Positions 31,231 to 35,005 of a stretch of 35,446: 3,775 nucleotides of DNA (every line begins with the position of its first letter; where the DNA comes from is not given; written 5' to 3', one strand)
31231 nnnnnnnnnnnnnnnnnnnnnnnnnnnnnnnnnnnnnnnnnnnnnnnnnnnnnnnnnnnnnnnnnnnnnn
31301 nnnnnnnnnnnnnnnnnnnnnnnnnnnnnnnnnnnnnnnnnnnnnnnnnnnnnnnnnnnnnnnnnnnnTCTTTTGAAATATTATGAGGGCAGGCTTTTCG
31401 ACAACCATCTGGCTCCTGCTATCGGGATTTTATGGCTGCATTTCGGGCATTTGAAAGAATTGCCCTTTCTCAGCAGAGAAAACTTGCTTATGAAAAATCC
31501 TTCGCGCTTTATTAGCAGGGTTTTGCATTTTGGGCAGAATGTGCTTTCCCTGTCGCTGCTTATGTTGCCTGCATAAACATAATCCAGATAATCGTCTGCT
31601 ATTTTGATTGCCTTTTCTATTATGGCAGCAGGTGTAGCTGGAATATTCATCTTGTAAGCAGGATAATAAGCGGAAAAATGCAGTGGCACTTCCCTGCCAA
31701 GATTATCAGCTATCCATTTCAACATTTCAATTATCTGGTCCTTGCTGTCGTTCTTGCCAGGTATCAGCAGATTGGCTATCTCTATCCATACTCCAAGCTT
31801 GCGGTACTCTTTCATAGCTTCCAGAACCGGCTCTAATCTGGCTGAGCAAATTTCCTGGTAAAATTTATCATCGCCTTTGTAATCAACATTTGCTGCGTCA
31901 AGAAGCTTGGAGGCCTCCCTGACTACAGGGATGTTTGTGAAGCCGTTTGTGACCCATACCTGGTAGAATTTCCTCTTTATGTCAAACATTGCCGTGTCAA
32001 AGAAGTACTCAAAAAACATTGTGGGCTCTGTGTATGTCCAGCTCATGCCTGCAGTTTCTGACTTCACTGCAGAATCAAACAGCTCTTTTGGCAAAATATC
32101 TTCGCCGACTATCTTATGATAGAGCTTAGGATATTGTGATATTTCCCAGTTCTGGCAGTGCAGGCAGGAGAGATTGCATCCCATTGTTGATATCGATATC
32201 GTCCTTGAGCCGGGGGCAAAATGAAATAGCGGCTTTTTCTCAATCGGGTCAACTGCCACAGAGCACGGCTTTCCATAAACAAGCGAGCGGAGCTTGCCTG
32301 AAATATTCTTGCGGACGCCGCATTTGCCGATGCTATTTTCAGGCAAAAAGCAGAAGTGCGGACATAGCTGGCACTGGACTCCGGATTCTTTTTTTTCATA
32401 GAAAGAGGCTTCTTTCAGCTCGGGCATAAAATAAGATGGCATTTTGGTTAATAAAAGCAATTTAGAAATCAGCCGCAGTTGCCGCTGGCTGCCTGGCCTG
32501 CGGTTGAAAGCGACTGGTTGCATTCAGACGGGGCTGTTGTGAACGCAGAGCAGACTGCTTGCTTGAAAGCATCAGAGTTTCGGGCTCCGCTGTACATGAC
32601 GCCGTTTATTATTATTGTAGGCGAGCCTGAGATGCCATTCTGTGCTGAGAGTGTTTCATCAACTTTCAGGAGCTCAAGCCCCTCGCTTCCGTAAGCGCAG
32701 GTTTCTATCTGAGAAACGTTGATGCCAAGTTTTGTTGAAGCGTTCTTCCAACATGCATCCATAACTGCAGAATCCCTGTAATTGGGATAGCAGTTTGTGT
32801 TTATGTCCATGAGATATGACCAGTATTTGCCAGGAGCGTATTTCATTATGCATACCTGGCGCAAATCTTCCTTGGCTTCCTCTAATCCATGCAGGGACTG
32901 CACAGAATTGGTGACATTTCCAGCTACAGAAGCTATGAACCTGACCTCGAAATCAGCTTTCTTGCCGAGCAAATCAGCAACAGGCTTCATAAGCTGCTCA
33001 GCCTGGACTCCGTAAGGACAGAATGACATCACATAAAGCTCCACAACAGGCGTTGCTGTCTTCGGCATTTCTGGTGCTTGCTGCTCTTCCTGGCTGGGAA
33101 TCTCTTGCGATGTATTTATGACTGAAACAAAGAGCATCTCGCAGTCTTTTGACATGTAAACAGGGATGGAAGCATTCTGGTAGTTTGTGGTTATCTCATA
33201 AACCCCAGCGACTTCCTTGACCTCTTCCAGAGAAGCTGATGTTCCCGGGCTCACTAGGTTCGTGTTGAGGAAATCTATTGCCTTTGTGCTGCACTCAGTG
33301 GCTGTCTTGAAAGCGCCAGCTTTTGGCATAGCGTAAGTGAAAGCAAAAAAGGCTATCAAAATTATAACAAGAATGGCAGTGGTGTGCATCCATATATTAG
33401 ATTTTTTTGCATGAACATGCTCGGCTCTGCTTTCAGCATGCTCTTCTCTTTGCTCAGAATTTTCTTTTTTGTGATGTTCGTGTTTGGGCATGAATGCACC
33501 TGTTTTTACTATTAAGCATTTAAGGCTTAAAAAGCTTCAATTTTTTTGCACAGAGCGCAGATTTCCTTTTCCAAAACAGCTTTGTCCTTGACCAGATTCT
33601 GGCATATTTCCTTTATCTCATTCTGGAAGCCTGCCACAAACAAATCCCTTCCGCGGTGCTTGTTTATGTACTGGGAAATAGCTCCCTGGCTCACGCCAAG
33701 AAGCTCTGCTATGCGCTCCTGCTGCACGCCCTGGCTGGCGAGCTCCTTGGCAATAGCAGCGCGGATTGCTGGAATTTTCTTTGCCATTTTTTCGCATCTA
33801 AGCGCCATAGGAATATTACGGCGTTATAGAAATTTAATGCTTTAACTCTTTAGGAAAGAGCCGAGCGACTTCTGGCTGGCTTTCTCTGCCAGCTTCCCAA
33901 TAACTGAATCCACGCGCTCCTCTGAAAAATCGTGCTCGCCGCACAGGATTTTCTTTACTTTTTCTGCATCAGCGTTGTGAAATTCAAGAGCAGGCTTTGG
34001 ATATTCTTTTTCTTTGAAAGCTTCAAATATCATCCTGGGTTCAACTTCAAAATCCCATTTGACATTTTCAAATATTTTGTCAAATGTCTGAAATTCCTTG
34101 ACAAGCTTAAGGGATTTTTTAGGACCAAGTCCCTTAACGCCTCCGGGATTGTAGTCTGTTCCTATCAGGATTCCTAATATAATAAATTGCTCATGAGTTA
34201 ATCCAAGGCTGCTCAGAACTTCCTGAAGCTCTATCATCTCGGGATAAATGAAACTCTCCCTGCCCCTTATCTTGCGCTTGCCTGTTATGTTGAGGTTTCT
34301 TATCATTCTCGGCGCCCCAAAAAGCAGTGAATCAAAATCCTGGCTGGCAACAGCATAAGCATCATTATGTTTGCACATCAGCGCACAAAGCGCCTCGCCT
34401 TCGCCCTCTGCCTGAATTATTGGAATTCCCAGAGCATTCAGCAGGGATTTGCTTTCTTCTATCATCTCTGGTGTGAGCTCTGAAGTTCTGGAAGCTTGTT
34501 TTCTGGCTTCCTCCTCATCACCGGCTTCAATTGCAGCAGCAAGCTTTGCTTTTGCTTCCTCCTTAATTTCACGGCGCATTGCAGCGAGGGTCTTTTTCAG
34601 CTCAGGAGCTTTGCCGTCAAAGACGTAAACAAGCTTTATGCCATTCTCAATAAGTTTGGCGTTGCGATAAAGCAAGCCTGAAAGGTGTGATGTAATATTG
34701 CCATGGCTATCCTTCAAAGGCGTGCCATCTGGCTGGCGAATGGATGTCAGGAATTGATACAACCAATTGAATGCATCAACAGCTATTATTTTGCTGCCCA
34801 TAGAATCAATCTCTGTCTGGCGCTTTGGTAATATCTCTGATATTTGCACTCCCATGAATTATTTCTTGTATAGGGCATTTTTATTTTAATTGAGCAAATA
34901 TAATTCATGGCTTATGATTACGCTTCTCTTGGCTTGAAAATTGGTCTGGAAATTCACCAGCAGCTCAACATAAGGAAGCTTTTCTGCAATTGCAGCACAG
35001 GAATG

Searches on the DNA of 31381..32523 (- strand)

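Call 65: search_rna_families(sources=[L008, L009, L004, L003, L012, L013], threshold=gathering)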
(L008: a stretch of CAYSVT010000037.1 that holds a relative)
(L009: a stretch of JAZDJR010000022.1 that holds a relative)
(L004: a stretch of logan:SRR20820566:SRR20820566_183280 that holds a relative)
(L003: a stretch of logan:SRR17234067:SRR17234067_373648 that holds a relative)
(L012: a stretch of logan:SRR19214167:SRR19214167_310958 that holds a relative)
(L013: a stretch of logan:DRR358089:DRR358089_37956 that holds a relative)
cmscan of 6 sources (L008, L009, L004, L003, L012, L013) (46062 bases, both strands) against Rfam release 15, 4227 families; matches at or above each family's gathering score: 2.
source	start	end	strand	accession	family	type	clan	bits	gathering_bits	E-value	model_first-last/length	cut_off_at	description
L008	276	346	-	RF00005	tRNA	Gene; tRNA;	CL00001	55.6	29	2.1e-09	1-71/71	no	tRNA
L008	4162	4272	-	RF00005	tRNA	Gene; tRNA;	CL00001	43.4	29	4.7e-06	1-71/71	no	tRNA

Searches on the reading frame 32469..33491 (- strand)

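Call 9: search_protein_families(library=pfam, proteins=[window:32469-33491:-])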
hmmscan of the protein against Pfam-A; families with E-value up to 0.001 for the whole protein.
window:32469-33491:- (340 aa): 3 families
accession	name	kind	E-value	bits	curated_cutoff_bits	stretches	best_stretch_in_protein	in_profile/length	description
PF25011.1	VSR_TRX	-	1.9e-09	37.9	27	1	198-314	82-208/208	Vacuolar sorting receptor thioredoxin-like domain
PF01323.26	DSBA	-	6e-06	26.6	25.6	1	249-312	126-189/191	DSBA-like thioredoxin domain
PF03227.22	GILT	-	0.0001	23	22.4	1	150-231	2-90/107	Gamma interferon inducible lysosomal thiol reductase (GILT)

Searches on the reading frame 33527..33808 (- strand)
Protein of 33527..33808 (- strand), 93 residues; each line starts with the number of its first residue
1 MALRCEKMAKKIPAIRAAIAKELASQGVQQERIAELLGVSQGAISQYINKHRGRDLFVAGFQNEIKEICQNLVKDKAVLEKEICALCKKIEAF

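Call 62: search_protein_families(library=pfam, proteins=[window:33527-33808:-])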
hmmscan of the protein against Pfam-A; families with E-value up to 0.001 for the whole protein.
window:33527-33808:- (93 aa): 5 families
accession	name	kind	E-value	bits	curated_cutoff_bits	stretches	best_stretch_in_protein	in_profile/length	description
PF01381.28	HTH_3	-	6.1e-06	26.6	23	1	20-52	2-34/55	Helix-turn-helix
PF09048.16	Cro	-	0.00028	21.3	32.7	0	28-59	13-42/59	Cro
PF13384.12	HTH_23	-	0.00037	20.7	24.6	1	15-51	6-41/50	Homeodomain-like domain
PF16509.11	KORA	-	0.00061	20.4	26.7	1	18-50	21-53/84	TrfB plasmid transcriptional repressor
PF15943.11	YdaS_toxin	-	0.00097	19.4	30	0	30-66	11-44/65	Bacterial toxin YdaS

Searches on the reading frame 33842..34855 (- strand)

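Call 9: search_protein_families(library=pfam, proteins=[window:33842-34855:-])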
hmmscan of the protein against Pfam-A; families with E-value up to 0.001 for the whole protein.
window:33842-34855:- (337 aa): 3 families
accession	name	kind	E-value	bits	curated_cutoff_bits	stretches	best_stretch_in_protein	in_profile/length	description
PF00867.23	XPG_I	-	9.9e-26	90.4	24.9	1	143-234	1-89/89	XPG I-region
PF00752.23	XPG_N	-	3.2e-18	66.5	22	1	12-100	17-100/101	XPG N-terminal domain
PF01367.25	5_3_exonuc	-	4.7e-05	24.2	40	1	236-273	19-53/97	5'-3' exonuclease, C-terminal SAM fold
